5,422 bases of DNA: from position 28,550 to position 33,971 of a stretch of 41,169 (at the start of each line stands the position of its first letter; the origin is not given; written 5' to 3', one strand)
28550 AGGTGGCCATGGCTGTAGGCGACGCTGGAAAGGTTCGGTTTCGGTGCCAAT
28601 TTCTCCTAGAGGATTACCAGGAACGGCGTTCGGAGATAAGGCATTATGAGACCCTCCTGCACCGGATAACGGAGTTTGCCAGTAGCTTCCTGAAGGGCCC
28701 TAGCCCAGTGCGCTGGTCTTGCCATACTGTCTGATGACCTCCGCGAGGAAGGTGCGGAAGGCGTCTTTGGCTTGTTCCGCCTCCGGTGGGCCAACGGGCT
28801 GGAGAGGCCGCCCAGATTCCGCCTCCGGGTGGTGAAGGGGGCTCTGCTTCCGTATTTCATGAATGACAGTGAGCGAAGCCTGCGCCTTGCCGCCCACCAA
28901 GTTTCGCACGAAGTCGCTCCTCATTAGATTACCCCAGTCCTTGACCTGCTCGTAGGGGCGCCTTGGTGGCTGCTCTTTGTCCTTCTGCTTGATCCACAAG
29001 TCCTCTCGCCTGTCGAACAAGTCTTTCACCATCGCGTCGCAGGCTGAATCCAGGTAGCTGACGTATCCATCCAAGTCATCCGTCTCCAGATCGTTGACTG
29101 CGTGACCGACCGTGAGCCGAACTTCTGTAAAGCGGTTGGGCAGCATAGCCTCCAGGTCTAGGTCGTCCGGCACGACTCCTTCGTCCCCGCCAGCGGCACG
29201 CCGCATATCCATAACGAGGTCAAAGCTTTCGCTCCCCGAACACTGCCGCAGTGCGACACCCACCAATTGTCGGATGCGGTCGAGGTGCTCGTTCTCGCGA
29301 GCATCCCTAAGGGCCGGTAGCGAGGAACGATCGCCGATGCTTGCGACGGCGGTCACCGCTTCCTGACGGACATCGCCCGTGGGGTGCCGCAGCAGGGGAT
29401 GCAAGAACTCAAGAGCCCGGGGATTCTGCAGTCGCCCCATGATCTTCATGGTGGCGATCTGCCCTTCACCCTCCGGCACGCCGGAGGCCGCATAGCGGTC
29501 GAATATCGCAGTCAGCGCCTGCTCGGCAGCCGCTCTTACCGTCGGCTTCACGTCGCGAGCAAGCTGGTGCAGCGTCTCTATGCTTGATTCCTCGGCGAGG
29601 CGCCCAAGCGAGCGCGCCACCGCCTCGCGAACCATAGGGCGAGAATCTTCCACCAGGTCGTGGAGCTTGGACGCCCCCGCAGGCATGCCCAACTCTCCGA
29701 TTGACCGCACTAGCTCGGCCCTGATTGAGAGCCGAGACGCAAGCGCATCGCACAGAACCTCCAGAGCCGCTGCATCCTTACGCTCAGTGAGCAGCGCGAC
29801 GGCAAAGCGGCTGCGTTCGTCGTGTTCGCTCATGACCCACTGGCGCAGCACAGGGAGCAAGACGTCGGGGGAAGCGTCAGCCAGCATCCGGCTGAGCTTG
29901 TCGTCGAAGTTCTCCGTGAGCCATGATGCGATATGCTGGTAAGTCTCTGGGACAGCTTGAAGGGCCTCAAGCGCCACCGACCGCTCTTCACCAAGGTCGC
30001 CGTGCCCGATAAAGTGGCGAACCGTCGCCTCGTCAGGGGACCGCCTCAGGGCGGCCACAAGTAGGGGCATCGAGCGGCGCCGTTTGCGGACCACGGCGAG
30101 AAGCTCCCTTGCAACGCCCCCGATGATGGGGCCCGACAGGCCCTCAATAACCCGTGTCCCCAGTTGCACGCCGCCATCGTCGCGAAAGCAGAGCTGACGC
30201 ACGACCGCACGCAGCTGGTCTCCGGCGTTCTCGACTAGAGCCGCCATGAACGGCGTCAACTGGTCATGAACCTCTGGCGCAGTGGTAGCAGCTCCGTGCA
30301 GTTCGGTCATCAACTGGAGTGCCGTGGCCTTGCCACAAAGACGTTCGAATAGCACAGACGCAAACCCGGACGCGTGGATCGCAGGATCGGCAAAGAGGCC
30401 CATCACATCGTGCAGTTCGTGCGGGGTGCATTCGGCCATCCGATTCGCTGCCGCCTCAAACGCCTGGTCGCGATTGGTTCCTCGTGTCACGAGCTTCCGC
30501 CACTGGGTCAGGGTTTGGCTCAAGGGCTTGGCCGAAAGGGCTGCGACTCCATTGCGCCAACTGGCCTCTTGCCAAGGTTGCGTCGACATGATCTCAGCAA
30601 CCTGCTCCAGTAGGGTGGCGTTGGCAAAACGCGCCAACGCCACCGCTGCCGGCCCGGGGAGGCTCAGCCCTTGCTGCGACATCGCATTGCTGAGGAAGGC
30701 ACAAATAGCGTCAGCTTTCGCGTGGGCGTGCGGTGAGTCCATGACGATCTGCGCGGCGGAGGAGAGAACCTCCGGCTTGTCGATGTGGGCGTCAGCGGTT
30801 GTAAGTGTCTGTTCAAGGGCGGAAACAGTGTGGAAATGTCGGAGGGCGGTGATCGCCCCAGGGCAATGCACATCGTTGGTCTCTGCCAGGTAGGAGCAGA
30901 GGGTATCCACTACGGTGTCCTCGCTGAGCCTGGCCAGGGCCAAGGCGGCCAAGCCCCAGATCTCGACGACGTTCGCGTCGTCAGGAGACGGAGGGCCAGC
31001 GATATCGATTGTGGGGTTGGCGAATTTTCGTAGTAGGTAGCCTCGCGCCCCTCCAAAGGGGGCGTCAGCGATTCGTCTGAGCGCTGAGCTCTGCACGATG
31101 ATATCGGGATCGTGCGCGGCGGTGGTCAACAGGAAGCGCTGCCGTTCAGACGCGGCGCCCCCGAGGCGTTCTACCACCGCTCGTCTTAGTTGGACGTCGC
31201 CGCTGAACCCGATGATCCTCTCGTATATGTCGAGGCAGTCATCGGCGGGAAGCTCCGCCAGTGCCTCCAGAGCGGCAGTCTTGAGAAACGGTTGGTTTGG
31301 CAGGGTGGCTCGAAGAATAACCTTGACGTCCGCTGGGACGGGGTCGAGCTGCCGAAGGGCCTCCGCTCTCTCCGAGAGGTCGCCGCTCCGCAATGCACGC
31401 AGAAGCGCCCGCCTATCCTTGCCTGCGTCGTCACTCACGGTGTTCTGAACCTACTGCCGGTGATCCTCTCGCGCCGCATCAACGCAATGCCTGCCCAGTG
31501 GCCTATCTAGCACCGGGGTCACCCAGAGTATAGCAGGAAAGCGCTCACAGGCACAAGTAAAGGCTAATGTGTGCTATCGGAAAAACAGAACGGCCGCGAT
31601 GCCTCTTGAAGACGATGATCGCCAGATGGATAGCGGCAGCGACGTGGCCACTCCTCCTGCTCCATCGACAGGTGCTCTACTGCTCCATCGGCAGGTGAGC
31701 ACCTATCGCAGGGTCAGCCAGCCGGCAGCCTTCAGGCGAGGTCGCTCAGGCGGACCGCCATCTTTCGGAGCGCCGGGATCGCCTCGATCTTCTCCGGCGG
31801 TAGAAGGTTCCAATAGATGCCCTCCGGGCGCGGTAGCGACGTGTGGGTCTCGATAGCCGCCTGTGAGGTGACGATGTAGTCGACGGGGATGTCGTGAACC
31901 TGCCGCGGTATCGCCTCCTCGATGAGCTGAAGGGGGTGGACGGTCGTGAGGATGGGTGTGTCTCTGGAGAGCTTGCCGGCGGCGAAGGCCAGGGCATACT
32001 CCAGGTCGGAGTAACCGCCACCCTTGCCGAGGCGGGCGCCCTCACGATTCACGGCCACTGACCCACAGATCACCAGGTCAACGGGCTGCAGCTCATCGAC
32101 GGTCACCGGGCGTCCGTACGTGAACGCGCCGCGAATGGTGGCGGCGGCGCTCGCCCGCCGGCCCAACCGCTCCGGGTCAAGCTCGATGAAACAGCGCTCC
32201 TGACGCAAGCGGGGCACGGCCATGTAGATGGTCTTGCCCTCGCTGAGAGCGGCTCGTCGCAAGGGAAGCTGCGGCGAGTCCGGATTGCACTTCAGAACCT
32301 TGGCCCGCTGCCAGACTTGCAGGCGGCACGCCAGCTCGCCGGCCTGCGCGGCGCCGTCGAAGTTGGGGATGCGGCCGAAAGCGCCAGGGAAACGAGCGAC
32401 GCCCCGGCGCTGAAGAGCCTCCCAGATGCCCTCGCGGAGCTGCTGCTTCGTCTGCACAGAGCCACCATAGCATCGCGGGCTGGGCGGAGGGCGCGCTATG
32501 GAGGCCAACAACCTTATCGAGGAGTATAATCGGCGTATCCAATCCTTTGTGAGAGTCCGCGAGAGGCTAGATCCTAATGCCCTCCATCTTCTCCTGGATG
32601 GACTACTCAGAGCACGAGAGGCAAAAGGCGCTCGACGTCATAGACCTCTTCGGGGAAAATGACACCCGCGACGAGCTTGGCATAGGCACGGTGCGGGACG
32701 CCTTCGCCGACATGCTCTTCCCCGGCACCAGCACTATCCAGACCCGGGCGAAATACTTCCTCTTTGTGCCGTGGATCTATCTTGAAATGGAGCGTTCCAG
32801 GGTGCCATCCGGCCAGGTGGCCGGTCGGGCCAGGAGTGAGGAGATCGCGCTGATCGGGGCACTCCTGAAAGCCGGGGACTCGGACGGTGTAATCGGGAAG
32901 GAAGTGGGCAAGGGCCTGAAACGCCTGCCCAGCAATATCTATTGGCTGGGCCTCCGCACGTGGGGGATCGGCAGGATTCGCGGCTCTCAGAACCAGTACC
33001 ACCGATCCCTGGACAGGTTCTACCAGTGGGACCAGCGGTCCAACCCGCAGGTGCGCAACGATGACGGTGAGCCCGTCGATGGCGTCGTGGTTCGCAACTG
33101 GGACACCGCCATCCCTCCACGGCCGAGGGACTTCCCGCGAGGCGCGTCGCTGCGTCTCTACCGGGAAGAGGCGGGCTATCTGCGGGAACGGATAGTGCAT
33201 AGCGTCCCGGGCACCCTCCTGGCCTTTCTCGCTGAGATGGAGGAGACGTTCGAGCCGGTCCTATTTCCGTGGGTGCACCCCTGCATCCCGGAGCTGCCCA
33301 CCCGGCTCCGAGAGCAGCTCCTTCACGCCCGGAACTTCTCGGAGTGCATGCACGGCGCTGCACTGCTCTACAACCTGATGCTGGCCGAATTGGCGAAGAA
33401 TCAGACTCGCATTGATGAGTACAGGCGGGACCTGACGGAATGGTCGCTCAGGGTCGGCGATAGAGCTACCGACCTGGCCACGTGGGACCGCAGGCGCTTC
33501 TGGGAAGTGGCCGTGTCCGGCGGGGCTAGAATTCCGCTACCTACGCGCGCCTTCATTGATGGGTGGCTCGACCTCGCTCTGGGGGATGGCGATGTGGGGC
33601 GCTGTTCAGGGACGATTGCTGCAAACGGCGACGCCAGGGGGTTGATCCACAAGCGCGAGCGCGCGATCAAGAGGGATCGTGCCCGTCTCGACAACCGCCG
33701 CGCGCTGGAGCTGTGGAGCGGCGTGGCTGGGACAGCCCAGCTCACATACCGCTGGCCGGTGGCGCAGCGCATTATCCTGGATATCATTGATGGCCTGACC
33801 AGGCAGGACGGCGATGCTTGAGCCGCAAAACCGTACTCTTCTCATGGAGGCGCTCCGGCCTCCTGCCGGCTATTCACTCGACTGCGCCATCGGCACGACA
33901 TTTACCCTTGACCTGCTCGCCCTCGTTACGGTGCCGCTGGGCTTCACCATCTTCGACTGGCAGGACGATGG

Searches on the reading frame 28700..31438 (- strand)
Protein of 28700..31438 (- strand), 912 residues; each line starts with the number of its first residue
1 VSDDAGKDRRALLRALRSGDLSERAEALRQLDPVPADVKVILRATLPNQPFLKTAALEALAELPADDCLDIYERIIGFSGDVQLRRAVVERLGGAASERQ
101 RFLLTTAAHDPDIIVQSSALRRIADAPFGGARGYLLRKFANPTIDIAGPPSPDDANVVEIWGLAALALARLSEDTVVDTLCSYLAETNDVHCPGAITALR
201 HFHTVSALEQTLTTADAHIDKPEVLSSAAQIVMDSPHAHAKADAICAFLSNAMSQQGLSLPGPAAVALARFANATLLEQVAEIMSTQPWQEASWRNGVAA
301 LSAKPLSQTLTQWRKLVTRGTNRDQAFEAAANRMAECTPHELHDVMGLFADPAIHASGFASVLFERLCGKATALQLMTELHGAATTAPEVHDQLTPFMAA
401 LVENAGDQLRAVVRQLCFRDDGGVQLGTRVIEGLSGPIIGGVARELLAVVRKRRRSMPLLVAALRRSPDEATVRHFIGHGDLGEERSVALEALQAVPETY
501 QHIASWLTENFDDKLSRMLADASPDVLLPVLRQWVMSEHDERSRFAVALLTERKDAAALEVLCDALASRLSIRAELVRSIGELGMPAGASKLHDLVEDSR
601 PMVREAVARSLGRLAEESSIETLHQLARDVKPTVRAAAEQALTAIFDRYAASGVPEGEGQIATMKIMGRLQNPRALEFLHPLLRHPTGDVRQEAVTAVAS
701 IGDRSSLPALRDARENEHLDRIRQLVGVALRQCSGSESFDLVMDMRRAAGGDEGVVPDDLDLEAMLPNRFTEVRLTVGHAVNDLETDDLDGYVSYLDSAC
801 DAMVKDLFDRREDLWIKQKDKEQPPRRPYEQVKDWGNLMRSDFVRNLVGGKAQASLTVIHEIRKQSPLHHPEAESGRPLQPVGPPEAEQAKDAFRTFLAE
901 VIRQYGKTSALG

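Call 17: search_protein_families(library=pfam, proteins=[window:28700-31438:-], max_evalue=0.001)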
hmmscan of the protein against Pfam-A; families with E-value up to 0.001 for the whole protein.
window:28700-31438:- (912 aa): 3 families
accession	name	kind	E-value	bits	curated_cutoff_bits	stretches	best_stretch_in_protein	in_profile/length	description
PF13646.12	HEAT_2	-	8.8e-30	103.3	27.7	2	572-642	16-87/88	HEAT repeats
PF02985.28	HEAT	-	7.6e-07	29.3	23.5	0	595-616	8-29/31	HEAT repeat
PF03130.22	HEAT_PBS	-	1.8e-05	25.3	20.9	0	603-629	1-27/27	PBS lyase HEAT-like repeat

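Call 19: search_protein_families(library=padloc, proteins=[window:28700-31438:-], max_evalue=1)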
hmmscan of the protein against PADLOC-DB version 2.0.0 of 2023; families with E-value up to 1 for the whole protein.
window:28700-31438:- (912 aa): 3 families
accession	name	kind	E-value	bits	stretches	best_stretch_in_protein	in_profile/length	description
PDLC02919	HEAT-ARM_XIII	-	1.6e-14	50.3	2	54-645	870-1399/1972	-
PDLC01150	HEAT_CxxC_PDDEXK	-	2.6e-08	31.5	2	579-644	15-84/288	HEAT_CxxC_PD-DEXK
PDLC02973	WGR_XIII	-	0.00012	18.8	1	570-648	111-190/973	-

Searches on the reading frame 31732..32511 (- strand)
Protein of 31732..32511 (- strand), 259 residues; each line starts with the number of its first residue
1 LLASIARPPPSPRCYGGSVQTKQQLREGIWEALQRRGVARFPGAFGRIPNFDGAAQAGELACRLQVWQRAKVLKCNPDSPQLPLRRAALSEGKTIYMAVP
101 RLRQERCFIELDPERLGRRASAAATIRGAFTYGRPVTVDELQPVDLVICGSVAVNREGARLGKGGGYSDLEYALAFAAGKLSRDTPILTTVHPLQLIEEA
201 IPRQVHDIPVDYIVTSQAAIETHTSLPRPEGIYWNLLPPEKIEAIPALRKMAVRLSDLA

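Call 17: search_protein_families(library=pfam, proteins=[window:31732-32511:-], max_evalue=0.001)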
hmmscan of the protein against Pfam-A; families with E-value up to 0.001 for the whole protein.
window:31732-32511:- (259 aa): 1 family
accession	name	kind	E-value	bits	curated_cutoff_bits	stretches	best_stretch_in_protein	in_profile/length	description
PF01812.26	5-FTHF_cyc-lig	-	1.8e-26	93.6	27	1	22-215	1-185/186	5-formyltetrahydrofolate cyclo-ligase family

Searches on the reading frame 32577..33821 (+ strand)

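Call 17: search_protein_families(library=pfam, proteins=[window:32577-33821:+], max_evalue=0.001)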
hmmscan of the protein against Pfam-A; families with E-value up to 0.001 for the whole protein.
window:32577-33821:+ (414 aa): 1 family
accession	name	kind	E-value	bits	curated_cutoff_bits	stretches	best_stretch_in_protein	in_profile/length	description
PF19888.4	DUF6361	-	1.7e-65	222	25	1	3-405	2-386/388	Family of unknown function (DUF6361)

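Call 19: search_protein_families(library=padloc, proteins=[window:32577-33821:+], max_evalue=1)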
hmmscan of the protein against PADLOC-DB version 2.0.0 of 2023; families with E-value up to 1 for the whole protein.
window:32577-33821:+ (414 aa): 1 family
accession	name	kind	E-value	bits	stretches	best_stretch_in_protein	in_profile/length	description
PDLC03828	ZacA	-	2.5e-135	450.1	1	1-407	1-394/396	-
